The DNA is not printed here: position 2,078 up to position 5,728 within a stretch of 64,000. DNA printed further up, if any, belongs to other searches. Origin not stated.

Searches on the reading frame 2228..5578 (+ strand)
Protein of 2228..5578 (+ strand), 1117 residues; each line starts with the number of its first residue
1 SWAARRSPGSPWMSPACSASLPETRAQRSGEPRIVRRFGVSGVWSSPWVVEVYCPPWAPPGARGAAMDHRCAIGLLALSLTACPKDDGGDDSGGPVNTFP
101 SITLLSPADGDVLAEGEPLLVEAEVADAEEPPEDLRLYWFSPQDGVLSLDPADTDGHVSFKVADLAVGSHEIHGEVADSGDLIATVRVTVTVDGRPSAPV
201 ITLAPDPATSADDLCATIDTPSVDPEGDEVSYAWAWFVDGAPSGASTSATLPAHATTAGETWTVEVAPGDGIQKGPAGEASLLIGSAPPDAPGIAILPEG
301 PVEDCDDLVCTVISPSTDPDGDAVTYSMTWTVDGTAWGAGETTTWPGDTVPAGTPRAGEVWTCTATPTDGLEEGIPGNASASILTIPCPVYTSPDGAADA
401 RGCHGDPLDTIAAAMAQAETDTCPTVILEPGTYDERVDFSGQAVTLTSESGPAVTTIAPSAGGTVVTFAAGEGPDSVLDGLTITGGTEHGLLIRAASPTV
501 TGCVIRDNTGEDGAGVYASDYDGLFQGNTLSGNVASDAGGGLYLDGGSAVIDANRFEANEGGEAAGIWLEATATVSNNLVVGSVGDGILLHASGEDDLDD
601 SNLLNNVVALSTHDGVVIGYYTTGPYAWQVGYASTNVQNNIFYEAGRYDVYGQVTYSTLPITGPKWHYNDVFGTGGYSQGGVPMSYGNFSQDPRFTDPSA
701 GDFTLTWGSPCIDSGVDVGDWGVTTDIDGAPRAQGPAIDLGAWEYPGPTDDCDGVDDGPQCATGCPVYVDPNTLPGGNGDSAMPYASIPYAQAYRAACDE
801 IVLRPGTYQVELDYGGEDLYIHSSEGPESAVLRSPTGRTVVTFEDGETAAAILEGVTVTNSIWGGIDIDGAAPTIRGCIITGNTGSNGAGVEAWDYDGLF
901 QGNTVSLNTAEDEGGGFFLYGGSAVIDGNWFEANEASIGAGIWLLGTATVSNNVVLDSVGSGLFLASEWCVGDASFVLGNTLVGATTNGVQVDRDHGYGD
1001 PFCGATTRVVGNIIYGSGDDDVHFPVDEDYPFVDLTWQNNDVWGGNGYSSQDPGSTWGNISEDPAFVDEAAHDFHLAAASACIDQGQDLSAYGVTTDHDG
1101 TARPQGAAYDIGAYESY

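Call 84: search_protein_families(library=pfam, proteins=[window:2228-5578:+], max_evalue=0.001)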
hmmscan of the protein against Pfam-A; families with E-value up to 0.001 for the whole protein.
window:2228-5578:+ (1117 aa): 4 families
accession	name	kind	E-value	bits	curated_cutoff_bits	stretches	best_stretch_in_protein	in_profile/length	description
PF13229.12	Beta_helix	-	4.8e-22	78.7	25.9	2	476-595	34-149/158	Right handed beta helix region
PF05048.19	NosD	-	2.7e-16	60.1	23.6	2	474-612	25-155/212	Periplasmic copper-binding protein (NosD)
PF07602.17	DUF1565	-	3.7e-08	33.4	20.3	0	398-658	5-240/257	Protein of unknown function (DUF1565)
PF17161.10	DUF5123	-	2.7e-06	28.9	35.1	0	634-707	26-100/113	Domain of unknown function (DUF5123)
